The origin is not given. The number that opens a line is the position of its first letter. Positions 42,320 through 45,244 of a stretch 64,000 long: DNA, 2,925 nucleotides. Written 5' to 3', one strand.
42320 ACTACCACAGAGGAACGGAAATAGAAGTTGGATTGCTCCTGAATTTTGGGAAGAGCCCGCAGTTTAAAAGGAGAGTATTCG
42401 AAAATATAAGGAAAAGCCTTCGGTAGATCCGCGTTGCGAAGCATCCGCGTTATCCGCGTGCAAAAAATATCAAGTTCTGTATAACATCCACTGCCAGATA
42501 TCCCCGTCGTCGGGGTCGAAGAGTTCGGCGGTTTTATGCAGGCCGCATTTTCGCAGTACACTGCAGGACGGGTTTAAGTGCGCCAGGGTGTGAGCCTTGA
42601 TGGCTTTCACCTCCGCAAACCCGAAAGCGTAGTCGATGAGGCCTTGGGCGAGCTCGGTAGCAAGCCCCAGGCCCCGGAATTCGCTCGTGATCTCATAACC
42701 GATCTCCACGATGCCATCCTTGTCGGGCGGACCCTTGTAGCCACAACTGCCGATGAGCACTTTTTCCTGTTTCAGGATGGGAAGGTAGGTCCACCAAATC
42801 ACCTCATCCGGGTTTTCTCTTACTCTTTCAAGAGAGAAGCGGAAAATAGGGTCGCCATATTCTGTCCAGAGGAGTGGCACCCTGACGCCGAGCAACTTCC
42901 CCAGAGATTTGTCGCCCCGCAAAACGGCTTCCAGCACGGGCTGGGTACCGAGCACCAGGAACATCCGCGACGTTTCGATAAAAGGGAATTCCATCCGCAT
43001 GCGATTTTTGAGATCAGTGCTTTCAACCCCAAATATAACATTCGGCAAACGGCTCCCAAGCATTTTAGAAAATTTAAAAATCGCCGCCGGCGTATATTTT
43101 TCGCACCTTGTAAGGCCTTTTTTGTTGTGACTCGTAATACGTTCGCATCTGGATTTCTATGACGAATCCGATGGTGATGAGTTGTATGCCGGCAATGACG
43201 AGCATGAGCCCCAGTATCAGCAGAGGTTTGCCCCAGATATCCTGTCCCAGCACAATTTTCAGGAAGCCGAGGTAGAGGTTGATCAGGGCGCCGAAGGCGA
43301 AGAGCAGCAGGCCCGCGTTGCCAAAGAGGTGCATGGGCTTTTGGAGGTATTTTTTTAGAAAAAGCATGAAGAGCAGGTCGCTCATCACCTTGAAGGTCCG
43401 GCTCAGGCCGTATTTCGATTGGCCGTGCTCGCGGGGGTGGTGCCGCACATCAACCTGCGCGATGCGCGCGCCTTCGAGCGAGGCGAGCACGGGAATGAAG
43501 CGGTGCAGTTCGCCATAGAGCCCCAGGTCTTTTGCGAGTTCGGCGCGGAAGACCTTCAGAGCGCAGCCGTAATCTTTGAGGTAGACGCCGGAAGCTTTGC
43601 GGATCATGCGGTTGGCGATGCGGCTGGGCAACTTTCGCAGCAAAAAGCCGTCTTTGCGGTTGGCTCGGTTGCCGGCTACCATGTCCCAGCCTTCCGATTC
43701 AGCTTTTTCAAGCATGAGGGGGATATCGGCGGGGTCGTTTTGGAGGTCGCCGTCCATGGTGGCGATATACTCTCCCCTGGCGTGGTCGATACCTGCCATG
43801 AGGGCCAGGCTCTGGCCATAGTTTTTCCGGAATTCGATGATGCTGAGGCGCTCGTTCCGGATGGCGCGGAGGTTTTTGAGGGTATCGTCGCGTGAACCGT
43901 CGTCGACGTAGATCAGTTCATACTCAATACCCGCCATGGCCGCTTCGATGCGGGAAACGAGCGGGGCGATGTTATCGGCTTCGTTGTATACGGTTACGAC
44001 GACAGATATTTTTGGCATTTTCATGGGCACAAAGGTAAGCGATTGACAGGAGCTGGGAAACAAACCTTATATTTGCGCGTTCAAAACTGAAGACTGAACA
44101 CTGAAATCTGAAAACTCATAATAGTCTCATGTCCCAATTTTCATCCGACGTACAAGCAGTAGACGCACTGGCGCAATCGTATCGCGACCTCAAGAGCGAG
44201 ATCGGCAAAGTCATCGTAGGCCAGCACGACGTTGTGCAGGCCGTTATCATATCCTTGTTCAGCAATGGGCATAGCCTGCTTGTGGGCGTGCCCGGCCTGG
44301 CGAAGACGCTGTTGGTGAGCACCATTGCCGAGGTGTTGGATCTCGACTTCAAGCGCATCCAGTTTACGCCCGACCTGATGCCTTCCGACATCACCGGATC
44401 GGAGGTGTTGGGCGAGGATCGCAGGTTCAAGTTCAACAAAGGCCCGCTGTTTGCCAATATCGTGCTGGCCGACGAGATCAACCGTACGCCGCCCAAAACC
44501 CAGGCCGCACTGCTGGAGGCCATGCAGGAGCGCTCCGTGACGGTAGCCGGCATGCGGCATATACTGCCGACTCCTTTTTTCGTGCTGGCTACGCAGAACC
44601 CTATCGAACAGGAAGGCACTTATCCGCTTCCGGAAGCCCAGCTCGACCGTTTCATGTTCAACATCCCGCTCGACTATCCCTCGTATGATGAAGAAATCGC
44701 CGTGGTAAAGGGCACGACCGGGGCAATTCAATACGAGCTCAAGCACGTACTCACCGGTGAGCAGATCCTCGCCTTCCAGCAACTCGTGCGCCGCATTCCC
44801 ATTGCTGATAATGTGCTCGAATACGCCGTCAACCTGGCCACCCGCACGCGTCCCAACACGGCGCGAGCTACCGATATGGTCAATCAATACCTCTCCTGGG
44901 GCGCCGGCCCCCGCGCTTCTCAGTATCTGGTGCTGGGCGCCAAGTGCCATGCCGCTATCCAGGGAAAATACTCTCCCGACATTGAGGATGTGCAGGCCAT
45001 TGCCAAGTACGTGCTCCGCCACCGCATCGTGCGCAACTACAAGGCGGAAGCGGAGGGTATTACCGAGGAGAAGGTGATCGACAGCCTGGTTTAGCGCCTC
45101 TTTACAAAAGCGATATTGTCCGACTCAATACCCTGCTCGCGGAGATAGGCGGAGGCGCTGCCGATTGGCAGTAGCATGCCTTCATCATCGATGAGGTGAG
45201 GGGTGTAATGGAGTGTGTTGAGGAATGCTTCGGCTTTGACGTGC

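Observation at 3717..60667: Window-wide class of stuttered-word intergenic hairpins with shared architecture but mostly unrelated sequence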

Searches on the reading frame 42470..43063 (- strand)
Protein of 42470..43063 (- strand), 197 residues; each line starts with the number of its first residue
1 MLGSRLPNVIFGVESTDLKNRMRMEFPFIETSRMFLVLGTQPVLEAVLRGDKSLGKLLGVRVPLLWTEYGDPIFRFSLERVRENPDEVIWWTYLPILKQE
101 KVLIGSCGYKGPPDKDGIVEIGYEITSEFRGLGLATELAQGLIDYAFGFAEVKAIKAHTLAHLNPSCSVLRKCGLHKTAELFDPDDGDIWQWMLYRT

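Call 67: search_protein_families(library=pfam, proteins=[window:42470-43063:-])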
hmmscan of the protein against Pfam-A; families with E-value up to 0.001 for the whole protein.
window:42470-43063:- (197 aa): 2 families
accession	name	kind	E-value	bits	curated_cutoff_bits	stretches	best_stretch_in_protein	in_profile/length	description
PF13302.13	Acetyltransf_3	-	9.9e-14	52.6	25.4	1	89-175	55-137/138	Acetyltransferase (GNAT) domain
PF00583.31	Acetyltransf_1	-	2e-10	41.4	20.7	1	79-174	22-115/116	Acetyltransferase (GNAT) family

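Call 71: find_encoding_contigs(protein=window:42470-43063:-, flank=4000, max_places=10)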
Protein window:42470-43063:- (197 aa): no gene with exactly this product is on record in the collection.
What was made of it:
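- Tried and rejected: The exact GNAT look-up found nothing (call 71).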

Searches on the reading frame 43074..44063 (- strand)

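Call 67: search_protein_families(library=pfam, proteins=[window:43074-44063:-])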
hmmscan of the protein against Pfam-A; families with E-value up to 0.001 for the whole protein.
window:43074-44063:- (329 aa): 3 families
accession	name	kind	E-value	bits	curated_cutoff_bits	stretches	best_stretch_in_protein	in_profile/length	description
PF00535.33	Glycos_transf_2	-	5.1e-31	108.3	23.3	1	20-179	1-166/168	Glycosyl transferase family 2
PF10111.15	Glyco_tranf_2_2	-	1e-06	28.9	27.3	1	20-107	1-92/276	Glycosyltransferase like family 2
PF13641.12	Glyco_tranf_2_3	-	2.5e-06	28.1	27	1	17-143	1-133/230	Glycosyltransferase like family 2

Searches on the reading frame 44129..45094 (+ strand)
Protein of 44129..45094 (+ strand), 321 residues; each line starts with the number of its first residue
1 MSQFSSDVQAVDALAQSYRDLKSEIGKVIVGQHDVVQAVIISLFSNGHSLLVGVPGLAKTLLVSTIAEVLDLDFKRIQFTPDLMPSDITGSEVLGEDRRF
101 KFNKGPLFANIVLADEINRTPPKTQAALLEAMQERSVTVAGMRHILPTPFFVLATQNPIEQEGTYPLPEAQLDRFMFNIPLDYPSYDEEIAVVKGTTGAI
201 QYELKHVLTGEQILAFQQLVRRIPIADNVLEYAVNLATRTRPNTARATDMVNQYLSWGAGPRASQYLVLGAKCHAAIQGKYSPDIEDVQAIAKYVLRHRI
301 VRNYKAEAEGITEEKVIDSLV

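Call 67: search_protein_families(library=pfam, proteins=[window:44129-45094:+])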
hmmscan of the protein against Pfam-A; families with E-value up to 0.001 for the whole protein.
window:44129-45094:+ (321 aa): 6 families
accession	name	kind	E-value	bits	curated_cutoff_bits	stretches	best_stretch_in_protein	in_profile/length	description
PF07726.17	AAA_3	-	6.3e-63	210.9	27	1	48-177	1-131/131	ATPase family associated with various cellular activities (AAA)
PF17863.7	AAA_lid_2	-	7.8e-15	54.8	22.7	1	251-318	5-72/74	AAA lid domain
PF07728.20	AAA_5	-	8.7e-14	52.1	22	1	48-175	1-139/139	AAA domain (dynein-related subfamily)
PF20030.5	bpMoxR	-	2.2e-08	33.9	27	1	19-188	4-173/205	MoxR domain in the MoxR-vWA-beta-propeller ternary systems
PF00493.29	MCM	-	4.8e-07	29.5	23.3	1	16-160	13-175/224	MCM P-loop domain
PF00004.35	AAA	-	0.0001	23.2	21.2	1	50-157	2-110/131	ATPase family associated with various cellular activities (AAA)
